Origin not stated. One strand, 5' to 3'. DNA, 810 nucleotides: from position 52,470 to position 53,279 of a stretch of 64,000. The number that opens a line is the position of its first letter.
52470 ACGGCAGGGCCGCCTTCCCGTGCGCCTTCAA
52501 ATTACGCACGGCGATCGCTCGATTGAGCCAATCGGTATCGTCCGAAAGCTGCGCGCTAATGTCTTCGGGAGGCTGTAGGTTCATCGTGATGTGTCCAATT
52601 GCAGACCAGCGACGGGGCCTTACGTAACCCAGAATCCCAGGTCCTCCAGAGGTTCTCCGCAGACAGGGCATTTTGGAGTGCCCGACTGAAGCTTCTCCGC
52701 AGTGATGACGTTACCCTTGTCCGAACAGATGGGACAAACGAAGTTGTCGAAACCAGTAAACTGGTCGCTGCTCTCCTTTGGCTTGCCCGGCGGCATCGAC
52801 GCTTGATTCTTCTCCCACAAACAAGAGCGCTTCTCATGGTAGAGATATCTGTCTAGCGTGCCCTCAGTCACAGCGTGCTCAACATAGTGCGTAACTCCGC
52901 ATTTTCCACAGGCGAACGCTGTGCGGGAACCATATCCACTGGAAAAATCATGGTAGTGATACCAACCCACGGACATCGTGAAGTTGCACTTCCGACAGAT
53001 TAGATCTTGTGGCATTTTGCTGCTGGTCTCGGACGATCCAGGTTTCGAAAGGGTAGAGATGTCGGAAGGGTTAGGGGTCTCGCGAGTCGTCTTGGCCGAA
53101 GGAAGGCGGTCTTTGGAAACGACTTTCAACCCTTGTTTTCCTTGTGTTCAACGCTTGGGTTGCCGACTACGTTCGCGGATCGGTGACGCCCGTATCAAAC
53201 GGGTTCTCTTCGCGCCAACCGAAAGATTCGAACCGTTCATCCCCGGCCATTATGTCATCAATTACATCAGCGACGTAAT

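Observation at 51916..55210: Low-GC accessory islet downstream of gyrB: IS256 element plus a tight three-gene operon (unknown / double zinc ribbon / HEAT repeat)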

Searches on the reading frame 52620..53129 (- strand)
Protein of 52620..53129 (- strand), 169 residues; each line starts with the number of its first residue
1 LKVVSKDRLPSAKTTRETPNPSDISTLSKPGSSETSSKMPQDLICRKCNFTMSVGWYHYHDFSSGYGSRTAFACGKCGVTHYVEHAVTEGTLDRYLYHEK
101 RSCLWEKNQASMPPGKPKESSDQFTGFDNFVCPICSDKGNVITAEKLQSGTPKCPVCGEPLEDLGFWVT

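Call 3: search_protein_families(library=pfam, proteins=[window:52620-53129:-], max_evalue=1)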
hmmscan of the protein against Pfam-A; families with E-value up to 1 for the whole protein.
window:52620-53129:- (169 aa): 16 families
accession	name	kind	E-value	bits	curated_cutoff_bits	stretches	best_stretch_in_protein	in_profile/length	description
PF05129.18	Zn_ribbon_Elf1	-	0.005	17.3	29.8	1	128-159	21-54/79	Transcription elongation factor Elf1 like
PF24441.1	DUF7560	-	0.0079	16.3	27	0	130-163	6-39/44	Family of unknown function (DUF7560)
PF10058.14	Zn_ribbon_10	-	0.012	15.8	24.2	1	31-80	11-53/54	ER junction formation factor lunapark, zinc ribbon finger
PF04423.19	Rad50_zn_hook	-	0.014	15.7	24.3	1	144-163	12-31/52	Rad50 zinc hook motif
PF24110.1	DUF7385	-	0.035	14.2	28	0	153-164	28-39/72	Family of unknown function (DUF7385)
PF16988.10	Vps36-NZF-N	-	0.043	13.7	27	1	130-158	10-40/65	Vacuolar protein sorting 36 NZF-N zinc-finger domain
PF24460.1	DUF7575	-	0.08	12.8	28.5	1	150-166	2-19/28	Domain of unknown function (DUF7575)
PF23783.1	Zn_ribbon_TiaS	-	0.21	11.8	27.3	0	152-163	2-13/41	TiaS C-terminal zinc ribbon domain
PF06827.20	zf-FPG_IleRS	-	0.22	11.9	21.3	1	153-166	3-16/30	Zinc finger found in FPG and IleRS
PF11290.13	DUF3090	-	0.26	11.6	27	1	147-165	149-167/170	Protein of unknown function (DUF3090)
PF03119.21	DNA_ligase_ZBD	-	0.31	11.4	25.8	1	153-162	1-10/27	NAD-dependent DNA ligase C4 zinc finger domain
PF18912.6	DZR_2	-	0.38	11.1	27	0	146-163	30-48/56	Double zinc ribbon domain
PF07191.17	Zn_ribbon_6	-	0.68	10.4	25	0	128-164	15-42/67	Double zinc ribbon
PF09723.15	Zn_ribbon_8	-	0.75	10.3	34.4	0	130-162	6-38/41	Zinc ribbon domain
PF14803.11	Zn_ribbon_Nudix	-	0.84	10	25.6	0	73-82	24-33/34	Nudix N-terminal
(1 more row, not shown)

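Call 4: search_protein_families(library=padloc, proteins=[window:52620-53129:-], max_evalue=1)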
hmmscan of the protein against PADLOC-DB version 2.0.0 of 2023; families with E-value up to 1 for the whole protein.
window:52620-53129:- (169 aa): 0 families

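Call 5: search_protein_families(library=ncbifam, proteins=[window:52620-53129:-], max_evalue=1)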
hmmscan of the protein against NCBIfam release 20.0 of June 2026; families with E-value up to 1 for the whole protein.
window:52620-53129:- (169 aa): 3 families
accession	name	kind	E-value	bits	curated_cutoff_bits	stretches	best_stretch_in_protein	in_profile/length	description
NF041909.1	HVO_2753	equivalog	0.16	11.9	80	1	126-158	23-55/59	HVO_2753 family zinc finger protein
NF006207.0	PRK08332.1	equivalog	0.21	8.7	2400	1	116-158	1637-1677/1684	vitamin B12-dependent ribonucleotide reductase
NF045645.1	DVU_1557_fam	equivalog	0.44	10.7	60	0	42-87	2-45/60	DVU_1557 family redox protein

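Call 11: find_homologous_proteins(query=window:52620-53129:-, max_evalue=0.01)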
Query window:52620-53129:- (169 aa): 7 proteins with E <= 0.01 among 17 candidates.
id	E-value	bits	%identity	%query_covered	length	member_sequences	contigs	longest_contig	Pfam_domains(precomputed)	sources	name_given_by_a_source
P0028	4.5e-115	400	100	100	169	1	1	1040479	-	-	-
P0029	2.0e-54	202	62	78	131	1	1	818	-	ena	-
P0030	2.4e-54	202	62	78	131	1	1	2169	-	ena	-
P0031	3.4e-54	201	64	78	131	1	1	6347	-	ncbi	-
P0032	2.3e-51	192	60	78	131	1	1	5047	-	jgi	jgi:hypothetical protein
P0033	1.7e-50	189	58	78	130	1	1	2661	-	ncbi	-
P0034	3.6e-44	169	55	78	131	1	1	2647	-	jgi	-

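Call 14: find_encoding_contigs(protein=P0031, flank=6000, max_places=3)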
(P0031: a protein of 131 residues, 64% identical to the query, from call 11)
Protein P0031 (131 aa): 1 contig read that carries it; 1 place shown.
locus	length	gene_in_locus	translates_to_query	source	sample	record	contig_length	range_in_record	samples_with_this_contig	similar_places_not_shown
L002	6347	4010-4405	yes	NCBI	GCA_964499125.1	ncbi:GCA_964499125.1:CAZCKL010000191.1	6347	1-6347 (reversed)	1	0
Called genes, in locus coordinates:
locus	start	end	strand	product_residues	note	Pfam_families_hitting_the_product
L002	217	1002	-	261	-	PF01797:Y1_Tnp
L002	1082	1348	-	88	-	-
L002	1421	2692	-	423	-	PF00400:WD40 (faint), PF12894:ANAPC4_WD40 (faint), PF23381:Beta-prop_IFT122_1st, PF24807:WD40_CDC20-Fz (weak), PF24814:WD40_Prp19 (faint), PF25174:Beta-prop_THOC3, PF13360:PQQ_2 (weak), PF23414:Beta-prop_EML_2, +1 more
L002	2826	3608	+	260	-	PF09346:SMI1_KNR4 (weak)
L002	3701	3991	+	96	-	-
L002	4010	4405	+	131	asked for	-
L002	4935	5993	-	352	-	PF02661:Fic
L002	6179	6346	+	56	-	?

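Call 18: find_related_loci(query=A2, collection=metagenome_contigs, flank=5000)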
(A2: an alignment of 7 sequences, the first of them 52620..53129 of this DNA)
Query A2 (169 aa) in metagenome_contigs; peptide patterns used: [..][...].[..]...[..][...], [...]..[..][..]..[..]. (x = any residue, [..] = any of these).
97 stretches matched a pattern; 7 encode a relative of the query (tblastn E <= 1e-3); 7 distinct loci.
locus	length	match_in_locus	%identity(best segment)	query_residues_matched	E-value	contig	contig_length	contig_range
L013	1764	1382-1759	67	39-164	4e-62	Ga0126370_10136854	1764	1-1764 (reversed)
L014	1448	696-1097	54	37-169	2e-50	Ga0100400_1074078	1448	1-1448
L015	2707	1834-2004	47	37-93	4e-19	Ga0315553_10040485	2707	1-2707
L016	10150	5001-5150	54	38-87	3e-16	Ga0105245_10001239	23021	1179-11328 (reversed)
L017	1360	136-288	51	39-89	1e-15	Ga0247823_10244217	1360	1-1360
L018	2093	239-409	46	33-89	1e-13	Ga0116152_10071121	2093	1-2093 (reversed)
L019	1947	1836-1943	56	39-74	3e-11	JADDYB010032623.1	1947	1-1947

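Call 23: find_encoding_contigs(protein=P0032, flank=6000, max_places=2)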
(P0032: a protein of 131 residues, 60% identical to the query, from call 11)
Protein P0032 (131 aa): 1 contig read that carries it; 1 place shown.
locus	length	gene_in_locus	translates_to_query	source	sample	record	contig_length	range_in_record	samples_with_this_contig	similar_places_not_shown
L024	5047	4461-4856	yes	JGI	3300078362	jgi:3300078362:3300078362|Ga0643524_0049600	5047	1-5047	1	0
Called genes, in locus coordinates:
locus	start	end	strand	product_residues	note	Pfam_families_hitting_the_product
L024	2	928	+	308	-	?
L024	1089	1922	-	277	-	PF08668:HDOD, PF01966:HD (weak)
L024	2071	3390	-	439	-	PF03009:GDPD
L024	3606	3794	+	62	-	-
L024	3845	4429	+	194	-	-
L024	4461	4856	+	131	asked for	-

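Call 53: search_protein_families(library=pfam, proteins=[L024:3845-4429:+, L024:3606-3794:+, L002:3701-3991:+, L002:2826-3608:+, L002:1082-1348:-], max_evalue=0.1)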
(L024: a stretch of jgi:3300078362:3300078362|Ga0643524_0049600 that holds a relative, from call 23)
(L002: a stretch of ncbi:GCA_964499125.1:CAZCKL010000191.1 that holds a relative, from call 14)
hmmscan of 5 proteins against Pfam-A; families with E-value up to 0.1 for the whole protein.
L024:3845-4429:+ (194 aa): 0 families

L024:3606-3794:+ (62 aa): 0 families

L002:3701-3991:+ (96 aa): 0 families

L002:2826-3608:+ (260 aa): 2 families
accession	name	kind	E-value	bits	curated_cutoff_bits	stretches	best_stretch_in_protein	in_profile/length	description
PF09346.15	SMI1_KNR4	-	1.1e-07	32.9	25.4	1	47-150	1-124/125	SMI1 / KNR4 family (SUKH-1)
PF14568.11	SUKH_6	-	0.026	15.5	27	0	51-101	2-52/119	SMI1-KNR4 cell-wall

L002:1082-1348:- (88 aa): 0 families

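Call 83: search_protein_families(library=pfam, proteins=[L016:118-462:+, L016:545-1060:+, L016:1237-1605:+, L016:1602-1820:+, L016:1932-2357:+, L016:2551-3441:+, L016:8094-8642:+, L016:8879-9469:+, L016:9586-9897:+], max_evalue=0.01)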
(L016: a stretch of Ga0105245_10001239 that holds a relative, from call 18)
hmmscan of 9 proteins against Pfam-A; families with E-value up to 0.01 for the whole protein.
L016:118-462:+ (114 aa): 0 families

L016:545-1060:+ (171 aa): 1 family
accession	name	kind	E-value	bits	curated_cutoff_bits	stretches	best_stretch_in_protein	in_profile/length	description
PF10077.14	DUF2314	-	0.0062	17.1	22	1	39-75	52-88/134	Uncharacterized protein conserved in bacteria (DUF2314)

L016:1237-1605:+ (122 aa): 1 family
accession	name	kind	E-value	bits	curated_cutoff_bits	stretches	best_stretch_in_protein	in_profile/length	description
PF14206.11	Cys_rich_CPCC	-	2.6e-26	91.7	24.5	1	42-116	2-75/75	Cysteine-rich CPCC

L016:1602-1820:+ (72 aa): 0 families

L016:1932-2357:+ (141 aa): 0 families

L016:2551-3441:+ (296 aa): 12 families
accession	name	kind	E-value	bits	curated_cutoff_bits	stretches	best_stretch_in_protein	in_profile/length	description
PF00326.27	Peptidase_S9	-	4.1e-14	53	22.6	1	116-232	8-138/213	Prolyl oligopeptidase family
PF12697.13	Abhydrolase_6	-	4.1e-10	41.1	26.3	1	98-259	1-152/217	Alpha/beta hydrolase family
PF01738.24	DLH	-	3.8e-09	36.9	21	1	87-250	7-157/217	Dienelactone hydrolase family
PF05448.18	AXE1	-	1e-08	34.8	21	2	77-141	65-128/321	Acetyl xylan esterase (AXE1)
PF02129.25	Peptidase_S15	-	3.1e-08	34.1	23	1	78-204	2-134/262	X-Pro dipeptidyl-peptidase (S15 family)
PF00561.26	Abhydrolase_1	-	4.6e-05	23.6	25.8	1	96-198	1-102/245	alpha/beta hydrolase fold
PF20434.5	BD-FAE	-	0.00013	22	26.8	1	87-188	5-111/215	BD-FAE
PF07859.19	Abhydrolase_3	-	0.00038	20.7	25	1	145-189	47-94/210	alpha/beta hydrolase fold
PF00756.26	Esterase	-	0.0005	20.4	22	1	165-206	114-158/251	Putative esterase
PF12146.15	Hydrolase_4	-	0.0013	18.6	27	1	120-197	29-107/239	Serine aminopeptidase, S33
PF01764.32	Lipase_3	-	0.0018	18.6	22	1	165-186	62-83/140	Lipase (class 3)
PF11187.14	Mbeg1-like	-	0.0051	16.7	21.1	1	143-187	61-105/224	Mbeg1-like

L016:8094-8642:+ (182 aa): 1 family
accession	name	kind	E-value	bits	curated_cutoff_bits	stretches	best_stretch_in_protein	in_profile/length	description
PF23600.1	DUF7139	-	0.00046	20.3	30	1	48-136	25-114/150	Domain of unknown function (DUF7139)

L016:8879-9469:+ (196 aa): 3 families
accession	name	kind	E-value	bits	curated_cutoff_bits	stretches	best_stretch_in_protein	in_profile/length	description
PF09346.15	SMI1_KNR4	-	8.1e-08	33.4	25.4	1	25-148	2-124/125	SMI1 / KNR4 family (SUKH-1)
PF14568.11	SUKH_6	-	2.9e-07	31.4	27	1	28-119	2-91/119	SMI1-KNR4 cell-wall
PF14567.11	SUKH_5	-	3.1e-05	24.2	27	1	19-149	16-139/142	SMI1-KNR4 cell-wall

L016:9586-9897:+ (103 aa): 0 families
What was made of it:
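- SUKH adjacency recurs for ORF2 relatives (calls 14, 53, 83).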
